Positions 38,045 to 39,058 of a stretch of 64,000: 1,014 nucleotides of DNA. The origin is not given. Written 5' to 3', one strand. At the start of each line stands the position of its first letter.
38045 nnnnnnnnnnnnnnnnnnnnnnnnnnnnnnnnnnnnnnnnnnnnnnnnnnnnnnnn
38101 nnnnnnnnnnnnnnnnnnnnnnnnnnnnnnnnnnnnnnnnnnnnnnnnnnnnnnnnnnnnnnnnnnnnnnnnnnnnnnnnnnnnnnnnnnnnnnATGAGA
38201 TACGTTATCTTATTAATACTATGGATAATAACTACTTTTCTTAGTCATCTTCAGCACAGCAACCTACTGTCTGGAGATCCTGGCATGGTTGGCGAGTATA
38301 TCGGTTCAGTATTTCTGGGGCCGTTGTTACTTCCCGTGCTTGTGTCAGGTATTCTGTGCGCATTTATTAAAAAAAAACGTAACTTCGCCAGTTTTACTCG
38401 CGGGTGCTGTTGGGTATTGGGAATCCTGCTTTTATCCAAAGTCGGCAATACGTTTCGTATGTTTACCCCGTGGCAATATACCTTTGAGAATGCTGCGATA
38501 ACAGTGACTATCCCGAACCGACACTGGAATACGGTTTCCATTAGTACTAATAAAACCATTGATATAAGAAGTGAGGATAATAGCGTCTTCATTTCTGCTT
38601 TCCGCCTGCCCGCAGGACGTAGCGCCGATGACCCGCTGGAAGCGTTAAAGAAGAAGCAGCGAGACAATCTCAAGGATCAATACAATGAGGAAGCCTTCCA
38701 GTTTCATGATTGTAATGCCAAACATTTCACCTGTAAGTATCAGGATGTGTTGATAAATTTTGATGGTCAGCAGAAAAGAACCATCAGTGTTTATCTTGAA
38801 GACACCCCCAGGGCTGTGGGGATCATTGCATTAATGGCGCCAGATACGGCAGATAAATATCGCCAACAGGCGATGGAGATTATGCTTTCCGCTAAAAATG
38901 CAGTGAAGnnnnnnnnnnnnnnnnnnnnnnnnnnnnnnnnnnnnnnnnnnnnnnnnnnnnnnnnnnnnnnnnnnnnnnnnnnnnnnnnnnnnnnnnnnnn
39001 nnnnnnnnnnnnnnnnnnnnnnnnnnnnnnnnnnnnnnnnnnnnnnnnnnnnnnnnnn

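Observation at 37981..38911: AT-rich about 0.9 kb islet between the rraA and zapB terminators encoding an unknown 3-TM membrane protein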

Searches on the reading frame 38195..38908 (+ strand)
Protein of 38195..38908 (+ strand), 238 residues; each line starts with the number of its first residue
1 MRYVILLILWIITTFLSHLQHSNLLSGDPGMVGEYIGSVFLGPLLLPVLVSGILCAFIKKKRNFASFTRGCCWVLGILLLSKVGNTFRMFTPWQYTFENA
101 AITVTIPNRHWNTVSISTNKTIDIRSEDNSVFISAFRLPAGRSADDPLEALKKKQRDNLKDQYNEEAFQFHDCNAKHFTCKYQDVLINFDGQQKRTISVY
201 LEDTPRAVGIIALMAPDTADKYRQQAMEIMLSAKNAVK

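Call 5: search_protein_families(proteins=[window:38195-38908:+], library=ncbifam, max_evalue=1)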
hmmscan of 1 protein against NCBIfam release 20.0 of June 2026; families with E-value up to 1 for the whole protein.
window:38195-38908:+ (238 aa): 2 families
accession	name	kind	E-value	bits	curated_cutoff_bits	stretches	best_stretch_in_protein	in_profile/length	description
NF033674.1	stress_OB_fold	domain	0.047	13.9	35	1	95-127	59-93/111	NirD/YgiW/YdeI family stress tolerance protein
TIGR00156.1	TIGR00156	subfamily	0.049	13.7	108.15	1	83-129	63-111/128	YgiW/YdeI family stress tolerance OB fold protein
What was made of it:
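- On PsbP/Mog1/DUF1795 fold superfamily: NCBIfam gives nothing (call 5).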

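Call 6: search_protein_families(proteins=[window:38195-38908:+], library=padloc, max_evalue=1)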
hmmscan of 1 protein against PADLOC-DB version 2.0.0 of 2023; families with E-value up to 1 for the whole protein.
window:38195-38908:+ (238 aa): 0 families
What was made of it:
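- On Anti-phage defence or superinfection-exclusion systems: PADLOC gives 0 families (call 6).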

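Call 13: profile_search(protein=window:38195-38908:+)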
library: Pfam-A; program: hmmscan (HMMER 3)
A. the first sequence (238 residues): domains with independent E <= 10: 1; with E <= 0.001: 0
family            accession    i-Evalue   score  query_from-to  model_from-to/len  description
BOF               PF04076.19       0.33    11.5      93-127        50-86/103  Bacterial OB fold (BOF) protein

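Call 14: find_homologous_proteins(query=window:38195-38908:+, max_evalue=0.001)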
Query window:38195-38908:+ (238 aa): 17 proteins with E <= 0.001 among 484 candidates.
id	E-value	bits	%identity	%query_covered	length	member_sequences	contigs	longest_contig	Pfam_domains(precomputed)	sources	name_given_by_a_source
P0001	5.7e-141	486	89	100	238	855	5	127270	-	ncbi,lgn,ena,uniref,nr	ncbi:hypothetical protein C7B09_14015 [Escherichia albertii]|uniref:DUF1795 domain-containing protei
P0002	1.9e-138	477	87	100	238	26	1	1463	-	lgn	-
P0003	4.6e-135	466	100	87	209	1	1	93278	-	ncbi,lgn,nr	ncbi:hypothetical protein BOQ69_004116 [Escherichia coli]|nr:hypothetical protein [Escherichia coli]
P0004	4.2e-133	460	98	87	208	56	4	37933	-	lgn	-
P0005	9.5e-133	459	83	100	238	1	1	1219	-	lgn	-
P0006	2.5e-132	457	99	87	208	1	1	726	-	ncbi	-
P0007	2.6e-129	448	82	100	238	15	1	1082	-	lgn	-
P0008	6.8e-128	443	97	87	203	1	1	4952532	-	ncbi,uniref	ncbi:hypothetical protein [Escherichia coli]|uniref:hypothetical protein n=1 Tax=Escherichia coli Ta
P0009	1.7e-119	415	88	87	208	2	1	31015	-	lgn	-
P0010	5.3e-110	384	87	87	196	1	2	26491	-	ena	-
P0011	1.8e-108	379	84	84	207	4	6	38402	-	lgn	-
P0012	6.3e-95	335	91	69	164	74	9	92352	-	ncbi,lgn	ncbi:hypothetical protein OkiPb00536_33970 [Escherichia coli]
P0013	2.9e-94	333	99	63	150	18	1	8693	-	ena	-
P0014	2.0e-91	324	90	68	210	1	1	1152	-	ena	-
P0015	6.7e-72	260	85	57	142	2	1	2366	-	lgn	-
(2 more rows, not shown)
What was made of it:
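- UniRef names the E. albertii orthologue a DUF1795 domain protein (call 14).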

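Call 18: search_protein_families(proteins=[window:38195-38908:+], library=phrogs, max_evalue=1)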
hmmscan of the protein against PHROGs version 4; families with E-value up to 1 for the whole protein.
window:38195-38908:+ (238 aa): 1 family
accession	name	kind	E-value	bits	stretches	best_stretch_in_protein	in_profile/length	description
phrog_11252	-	unknown function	0.15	13.3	1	5-35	12-38/49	-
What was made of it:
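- On Anti-phage defence or superinfection-exclusion systems: The best PHROGs hit has E 0.15 (call 18).
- PADLOC gives 0 hits (call 6) and PHROGs nothing significant (call 18).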

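Call 29: search_protein_representatives(alignment_id=A2)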
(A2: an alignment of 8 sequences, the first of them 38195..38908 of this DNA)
Query: 8 sequences, 238 profile positions. Proteins with E-value up to 0.001 (for the whole library): 32; up to 1e-10: 21; up to 1e-30: 11. The best 32 are listed.
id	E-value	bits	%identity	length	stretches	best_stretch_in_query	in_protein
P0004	2.9e-116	403.4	-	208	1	31-238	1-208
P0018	3.5e-78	278.7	-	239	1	1-236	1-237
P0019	3.5e-73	262.4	-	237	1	1-238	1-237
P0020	1.1e-72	260.7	-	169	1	56-235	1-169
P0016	2.6e-67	243.2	-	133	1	31-158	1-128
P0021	1.7e-59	217.5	-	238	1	1-235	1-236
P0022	7.9e-55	202.3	-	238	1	1-236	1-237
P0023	7.9e-45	169.5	-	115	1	31-119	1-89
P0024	3.1e-43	164.4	-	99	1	1-99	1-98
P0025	2.7e-41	158.0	-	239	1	1-235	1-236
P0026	6.3e-41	156.8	-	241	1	1-231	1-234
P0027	1.4e-26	109.8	-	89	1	1-63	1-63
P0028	1.9e-26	109.4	-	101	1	1-64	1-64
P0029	1.7e-25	106.2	-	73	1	31-88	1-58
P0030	6.6e-24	101.1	-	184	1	49-235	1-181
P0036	2.3e-11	60.0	-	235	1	5-235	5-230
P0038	1.5e-08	50.8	-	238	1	18-235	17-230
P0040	3.4e-08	49.6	-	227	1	46-235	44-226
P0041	4.8e-08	49.1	-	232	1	35-235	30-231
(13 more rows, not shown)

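Call 34: find_encoding_contigs(protein=P0038, flank=8000, max_places=4)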
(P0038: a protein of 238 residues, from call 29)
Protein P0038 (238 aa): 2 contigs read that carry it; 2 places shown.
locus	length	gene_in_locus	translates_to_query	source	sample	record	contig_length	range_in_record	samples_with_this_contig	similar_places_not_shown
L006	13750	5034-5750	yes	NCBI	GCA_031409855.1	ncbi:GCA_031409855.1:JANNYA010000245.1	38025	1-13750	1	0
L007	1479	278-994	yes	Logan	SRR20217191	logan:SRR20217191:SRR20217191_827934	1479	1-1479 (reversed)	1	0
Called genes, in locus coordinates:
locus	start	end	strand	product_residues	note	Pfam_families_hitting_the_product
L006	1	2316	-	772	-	?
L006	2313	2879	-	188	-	PF07638:Sigma70_ECF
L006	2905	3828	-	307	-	PF02567:PhzC-PhzF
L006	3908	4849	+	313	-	PF17848:Zn_ribbon_ACC (weak), PF01039:Carboxyl_trans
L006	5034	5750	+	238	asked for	-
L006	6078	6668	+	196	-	PF01914:MarC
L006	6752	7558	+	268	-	-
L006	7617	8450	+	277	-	-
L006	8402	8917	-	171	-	PF02870:Methyltransf_1N, PF01035:DNA_binding_1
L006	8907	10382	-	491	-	PF02805:Ada_Zn_binding, PF12833:HTH_18, PF06029:AlkA_N, PF00730:HhH-GPD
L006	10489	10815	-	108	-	PF18480:DUF5615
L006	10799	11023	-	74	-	PF04255:DUF433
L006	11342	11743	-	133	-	PF01850:PIN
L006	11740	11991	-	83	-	PF07704:PSK_trans_fac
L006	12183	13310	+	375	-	PF05222:AlaDh_PNT_N, PF02826:2-Hacid_dh_C (faint), PF01262:AlaDh_PNT_C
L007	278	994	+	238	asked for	-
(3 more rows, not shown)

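Call 35: find_encoding_contigs(protein=P0036, flank=8000, max_places=4)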
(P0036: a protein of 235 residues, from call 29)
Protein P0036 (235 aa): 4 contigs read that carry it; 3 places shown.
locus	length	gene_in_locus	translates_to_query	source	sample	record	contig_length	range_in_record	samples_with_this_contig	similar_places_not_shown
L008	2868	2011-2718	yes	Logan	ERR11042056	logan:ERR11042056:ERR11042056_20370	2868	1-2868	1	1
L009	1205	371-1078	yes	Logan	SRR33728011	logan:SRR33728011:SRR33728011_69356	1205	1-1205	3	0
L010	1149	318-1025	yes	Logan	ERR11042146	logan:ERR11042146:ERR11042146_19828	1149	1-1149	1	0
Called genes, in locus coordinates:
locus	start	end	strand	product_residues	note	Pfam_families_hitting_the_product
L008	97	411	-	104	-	-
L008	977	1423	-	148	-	PF13988:DUF4225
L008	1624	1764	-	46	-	-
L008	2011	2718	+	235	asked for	-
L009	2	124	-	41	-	?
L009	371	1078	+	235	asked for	-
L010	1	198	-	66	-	?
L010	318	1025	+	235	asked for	-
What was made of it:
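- On T6SS/polymorphic-toxin immunity protein: One short metagenomic contig has a DUF4225 gene upstream (call 35); this was not followed up.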

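Call 36: find_encoding_contigs(protein=P0025, flank=8000, max_places=4)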
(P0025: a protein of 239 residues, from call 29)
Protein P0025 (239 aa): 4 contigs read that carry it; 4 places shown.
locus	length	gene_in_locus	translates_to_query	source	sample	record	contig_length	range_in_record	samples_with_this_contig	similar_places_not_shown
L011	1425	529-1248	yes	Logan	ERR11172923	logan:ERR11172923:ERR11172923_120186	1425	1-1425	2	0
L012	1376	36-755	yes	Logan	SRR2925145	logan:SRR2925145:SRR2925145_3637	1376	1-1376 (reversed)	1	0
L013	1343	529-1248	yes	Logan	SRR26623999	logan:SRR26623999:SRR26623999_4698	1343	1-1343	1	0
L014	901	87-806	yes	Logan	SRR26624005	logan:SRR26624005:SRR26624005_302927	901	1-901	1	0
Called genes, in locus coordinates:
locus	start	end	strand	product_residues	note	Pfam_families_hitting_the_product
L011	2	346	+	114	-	?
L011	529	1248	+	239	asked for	-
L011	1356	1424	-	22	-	?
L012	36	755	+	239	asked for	-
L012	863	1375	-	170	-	?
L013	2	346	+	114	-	?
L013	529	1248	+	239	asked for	-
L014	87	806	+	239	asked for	-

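Call 40: predict_structure(alignment_id=A4)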
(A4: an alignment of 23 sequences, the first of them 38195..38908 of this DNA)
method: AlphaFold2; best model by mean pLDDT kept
length: 238 residues; sequences in the alignment: 23
mean_pLDDT: 86.0   pTM: 0.75
mean pLDDT of the five models: 86.0, 84.5, 84.3, 83.8, 83.7
residues with pLDDT >= 90: 92; 70-90: 129; 50-70: 14; < 50: 3
segments of 3 or more residues with pLDDT < 50: 142-144
pLDDT, mean of each block of 10 residues (from residue 1): 88 90 83 90 89 79 79 91 89 92 92 75 86 86 62 86 87 89 90 92 82 89 93 85
secondary structure, 60 per line:
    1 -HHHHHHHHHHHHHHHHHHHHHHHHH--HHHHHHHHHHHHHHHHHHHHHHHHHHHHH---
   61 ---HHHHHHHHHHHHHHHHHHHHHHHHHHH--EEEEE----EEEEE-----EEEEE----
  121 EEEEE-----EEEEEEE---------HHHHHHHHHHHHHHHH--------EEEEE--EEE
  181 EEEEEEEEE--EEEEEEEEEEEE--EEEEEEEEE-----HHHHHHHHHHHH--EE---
elements in order: H2-26 H29-57 H64-90 E93-97 E102-106 E112-116 E121-125 E131-137 H147-162 E171-175 E178-189 E192-203 E206-214 H220-231
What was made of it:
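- On PsbP/Mog1/DUF1795 fold superfamily: AF2 model with pLDDT 86 (call 40).
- The AF2 model has pLDDT 86 and pTM 0.75 (call 40). The structure prediction is confident (call 40).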

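Call 43: find_related_loci(query=A2, collection=genome_contigs, flank=8000)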
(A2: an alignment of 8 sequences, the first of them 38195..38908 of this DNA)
Query A2 (238 aa) in genome_contigs; peptide patterns used: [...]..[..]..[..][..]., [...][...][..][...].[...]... (x = any residue, [..] = any of these).
50 stretches matched a pattern; 5 encode a relative of the query (tblastn E <= 1e-3); 5 distinct loci.
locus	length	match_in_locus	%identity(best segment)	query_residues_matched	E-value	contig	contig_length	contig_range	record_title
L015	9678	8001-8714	92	1-238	5e-144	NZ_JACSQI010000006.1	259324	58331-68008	Escherichia whittamii strain Sa2BVA5 NODE_6_length_259324_cov_8.836392, whole genome shotgun sequence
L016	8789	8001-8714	89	1-238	1e-141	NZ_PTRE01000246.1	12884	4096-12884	Escherichia sp. MOD1-EC7003 MOD1-EC7003_247_length_12884_cov_129, whole genome shotgun sequence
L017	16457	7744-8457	89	1-238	3e-141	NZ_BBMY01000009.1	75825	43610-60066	Escherichia albertii NBRC 107761 = DSM 17582 strain NBRC 107761, whole genome shotgun sequence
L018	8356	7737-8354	93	1-206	4e-125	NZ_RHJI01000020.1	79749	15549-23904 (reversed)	Escherichia sp. E1V33 1V33_20_consensus, whole genome shotgun sequence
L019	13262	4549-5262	83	1-238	2e-128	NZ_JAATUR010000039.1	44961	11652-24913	Escherichia coli strain SCPM-O-B-8794 39length=44961, whole genome shotgun sequence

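Call 44: find_encoding_contigs(protein=P0019, flank=6000, max_places=4)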
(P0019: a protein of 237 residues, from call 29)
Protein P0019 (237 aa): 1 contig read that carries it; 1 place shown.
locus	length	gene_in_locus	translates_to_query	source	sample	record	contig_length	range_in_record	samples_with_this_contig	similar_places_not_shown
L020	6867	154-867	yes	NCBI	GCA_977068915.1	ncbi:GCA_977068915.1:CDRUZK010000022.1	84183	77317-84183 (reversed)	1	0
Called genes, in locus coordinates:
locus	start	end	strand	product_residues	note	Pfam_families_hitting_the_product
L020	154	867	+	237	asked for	-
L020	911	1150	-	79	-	PF06005:ZapB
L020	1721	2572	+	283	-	PF00230:MIP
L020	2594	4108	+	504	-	PF00370:FGGY_N, PF02782:FGGY_C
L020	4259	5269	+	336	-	PF03320:FBPase_glpX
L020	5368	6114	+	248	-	PF00970:FAD_binding_6 (weak), PF00175:NAD_binding_1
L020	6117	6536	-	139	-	PF05656:DUF805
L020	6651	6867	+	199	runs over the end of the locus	PF07305:DUF1454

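Call 45: find_encoding_contigs(protein=P0021, flank=6000, max_places=4)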
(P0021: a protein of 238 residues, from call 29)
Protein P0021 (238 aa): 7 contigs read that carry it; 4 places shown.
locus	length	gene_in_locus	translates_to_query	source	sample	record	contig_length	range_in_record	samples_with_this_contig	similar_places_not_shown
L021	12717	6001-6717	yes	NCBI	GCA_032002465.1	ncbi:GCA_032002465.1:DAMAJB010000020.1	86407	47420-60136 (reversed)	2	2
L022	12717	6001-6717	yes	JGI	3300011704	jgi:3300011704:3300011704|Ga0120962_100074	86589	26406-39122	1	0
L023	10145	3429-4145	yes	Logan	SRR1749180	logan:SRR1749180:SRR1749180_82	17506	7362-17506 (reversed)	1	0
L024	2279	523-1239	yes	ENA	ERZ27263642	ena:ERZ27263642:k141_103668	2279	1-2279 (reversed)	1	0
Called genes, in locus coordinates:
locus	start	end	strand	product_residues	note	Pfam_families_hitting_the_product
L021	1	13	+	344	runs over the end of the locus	PF00356:LacI, PF00532:Peripla_BP_1, PF13407:Peripla_BP_4, PF13377:Peripla_BP_3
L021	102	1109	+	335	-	PF05036:SPOR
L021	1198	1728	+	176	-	PF00227:Proteasome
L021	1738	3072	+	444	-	PF00004:AAA (weak), PF07728:AAA_5 (faint), PF13401:AAA_22 (faint), PF07724:AAA_2, PF00004:AAA (weak)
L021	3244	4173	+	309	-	PF01040:UbiA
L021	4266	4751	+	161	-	PF03737:RraA-like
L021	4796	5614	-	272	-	PF03180:Lipoprotein_9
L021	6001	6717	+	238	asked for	-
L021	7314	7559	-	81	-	-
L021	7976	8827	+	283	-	PF00230:MIP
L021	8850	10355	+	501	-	PF00370:FGGY_N, PF02782:FGGY_C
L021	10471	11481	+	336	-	PF03320:FBPase_glpX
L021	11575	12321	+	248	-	PF00970:FAD_binding_6 (weak), PF00175:NAD_binding_1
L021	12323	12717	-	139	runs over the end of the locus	PF05656:DUF805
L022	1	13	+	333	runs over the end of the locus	PF00356:LacI, PF00532:Peripla_BP_1, PF13407:Peripla_BP_4, PF13377:Peripla_BP_3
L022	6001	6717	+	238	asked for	-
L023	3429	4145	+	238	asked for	-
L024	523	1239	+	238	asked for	-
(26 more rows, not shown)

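Call 46: find_encoding_contigs(protein=P0022, flank=6000, max_places=4)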
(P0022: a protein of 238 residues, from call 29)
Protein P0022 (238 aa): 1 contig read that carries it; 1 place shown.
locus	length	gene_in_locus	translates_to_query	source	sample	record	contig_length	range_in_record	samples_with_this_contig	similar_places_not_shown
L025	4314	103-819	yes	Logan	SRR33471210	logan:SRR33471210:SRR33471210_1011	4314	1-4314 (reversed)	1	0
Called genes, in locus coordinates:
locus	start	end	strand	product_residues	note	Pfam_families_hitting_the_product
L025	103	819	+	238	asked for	-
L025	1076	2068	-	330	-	PF00135:COesterase, PF20434:BD-FAE, PF07859:Abhydrolase_3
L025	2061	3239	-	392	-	PF07690:MFS_1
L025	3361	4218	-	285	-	PF02311:AraC_binding, PF07883:Cupin_2, PF00165:HTH_AraC (faint), PF12833:HTH_18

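Call 47: find_encoding_contigs(protein=P0026, flank=6000, max_places=4)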
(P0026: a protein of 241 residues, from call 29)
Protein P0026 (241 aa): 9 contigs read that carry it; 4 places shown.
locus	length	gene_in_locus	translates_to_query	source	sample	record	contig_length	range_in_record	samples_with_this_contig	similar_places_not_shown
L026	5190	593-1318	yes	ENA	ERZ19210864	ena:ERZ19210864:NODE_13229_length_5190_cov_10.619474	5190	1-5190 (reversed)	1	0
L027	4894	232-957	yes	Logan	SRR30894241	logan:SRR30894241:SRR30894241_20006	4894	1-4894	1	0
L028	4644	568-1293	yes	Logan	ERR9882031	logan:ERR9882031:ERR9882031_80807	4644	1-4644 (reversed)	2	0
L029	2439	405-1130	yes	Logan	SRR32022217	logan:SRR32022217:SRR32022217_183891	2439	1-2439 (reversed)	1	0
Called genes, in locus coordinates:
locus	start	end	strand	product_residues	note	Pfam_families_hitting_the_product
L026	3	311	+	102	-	?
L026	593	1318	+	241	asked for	-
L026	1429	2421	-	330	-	PF00135:COesterase, PF20434:BD-FAE, PF07859:Abhydrolase_3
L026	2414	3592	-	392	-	PF07690:MFS_1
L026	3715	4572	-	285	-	PF02311:AraC_binding, PF07883:Cupin_2, PF00165:HTH_AraC (faint), PF12833:HTH_18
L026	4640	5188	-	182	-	?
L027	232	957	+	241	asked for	-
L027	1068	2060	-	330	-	PF00135:COesterase, PF20434:BD-FAE, PF07859:Abhydrolase_3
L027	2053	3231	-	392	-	PF07690:MFS_1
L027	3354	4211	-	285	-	PF02311:AraC_binding, PF07883:Cupin_2, PF00165:HTH_AraC (faint), PF12833:HTH_18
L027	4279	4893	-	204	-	?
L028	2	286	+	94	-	?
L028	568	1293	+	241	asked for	-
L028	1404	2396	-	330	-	PF00135:COesterase, PF20434:BD-FAE, PF07859:Abhydrolase_3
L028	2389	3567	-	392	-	PF07690:MFS_1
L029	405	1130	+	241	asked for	-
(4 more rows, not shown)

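Call 48: list_cluster_members(proteins=[P0018, P0019, P0021, P0022, P0025, P0026, P0036, P0038, P0040, P0041])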
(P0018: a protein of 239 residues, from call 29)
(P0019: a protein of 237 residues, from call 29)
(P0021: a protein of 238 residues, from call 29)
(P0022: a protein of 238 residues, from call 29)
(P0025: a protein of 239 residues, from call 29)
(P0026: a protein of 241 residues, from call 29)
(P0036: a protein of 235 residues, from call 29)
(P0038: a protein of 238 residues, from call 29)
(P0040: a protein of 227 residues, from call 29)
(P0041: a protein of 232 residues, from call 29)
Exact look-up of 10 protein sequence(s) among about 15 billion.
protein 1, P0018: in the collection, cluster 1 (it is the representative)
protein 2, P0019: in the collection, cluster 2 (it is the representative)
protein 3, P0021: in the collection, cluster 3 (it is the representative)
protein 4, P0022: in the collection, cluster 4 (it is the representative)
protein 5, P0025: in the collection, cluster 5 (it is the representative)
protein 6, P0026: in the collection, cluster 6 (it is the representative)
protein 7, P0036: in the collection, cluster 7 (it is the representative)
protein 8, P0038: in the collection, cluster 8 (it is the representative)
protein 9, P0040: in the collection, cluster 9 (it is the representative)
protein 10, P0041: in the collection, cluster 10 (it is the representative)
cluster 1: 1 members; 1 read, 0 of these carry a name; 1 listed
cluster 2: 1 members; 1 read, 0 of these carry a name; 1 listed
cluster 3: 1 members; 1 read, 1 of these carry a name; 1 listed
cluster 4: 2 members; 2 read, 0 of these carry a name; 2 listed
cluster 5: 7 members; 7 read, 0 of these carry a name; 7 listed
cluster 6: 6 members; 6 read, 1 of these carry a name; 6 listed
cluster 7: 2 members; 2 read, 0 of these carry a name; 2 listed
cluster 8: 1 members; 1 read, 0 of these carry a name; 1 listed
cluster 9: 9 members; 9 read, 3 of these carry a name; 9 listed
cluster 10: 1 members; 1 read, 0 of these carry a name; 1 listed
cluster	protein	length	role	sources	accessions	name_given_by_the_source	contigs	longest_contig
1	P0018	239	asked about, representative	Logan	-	-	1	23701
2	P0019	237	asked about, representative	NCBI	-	-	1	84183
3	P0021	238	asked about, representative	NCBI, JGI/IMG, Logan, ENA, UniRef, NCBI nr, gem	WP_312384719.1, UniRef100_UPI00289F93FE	hypothetical protein [Atlantibacter subterraneus] | hypothetical protein n=1 Tax=Atlantibacter subterraneus TaxID=255519 RepID=UPI00289F93FE | hypothetical protein [Atlantibacter subterranea]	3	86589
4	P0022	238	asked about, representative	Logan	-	-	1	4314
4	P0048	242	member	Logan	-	-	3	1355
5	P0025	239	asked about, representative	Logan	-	-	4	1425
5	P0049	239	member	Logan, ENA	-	-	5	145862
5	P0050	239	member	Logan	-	-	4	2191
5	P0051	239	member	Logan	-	-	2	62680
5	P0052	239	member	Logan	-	-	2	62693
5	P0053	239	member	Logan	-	-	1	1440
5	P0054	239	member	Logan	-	-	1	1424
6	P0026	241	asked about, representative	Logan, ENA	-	-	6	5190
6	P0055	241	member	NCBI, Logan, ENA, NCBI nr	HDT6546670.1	TPA: hypothetical protein QFT03_003680 [Kluyvera ascorbata] | hypothetical protein [Kluyvera ascorbata]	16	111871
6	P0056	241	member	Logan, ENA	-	-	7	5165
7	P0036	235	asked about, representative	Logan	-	-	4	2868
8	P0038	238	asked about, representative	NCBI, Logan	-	-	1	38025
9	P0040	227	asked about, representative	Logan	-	-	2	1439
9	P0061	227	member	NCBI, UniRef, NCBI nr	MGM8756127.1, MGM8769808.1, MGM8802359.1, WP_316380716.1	hypothetical protein ACS6JK_19425 [Enterobacter chuandaensis] | hypothetical protein n=1 Tax=Enterobacter TaxID=547 RepID=UPI00292F8835 | hypothetical protein [Enterobacter sp. 296B2]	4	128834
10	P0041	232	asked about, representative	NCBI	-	-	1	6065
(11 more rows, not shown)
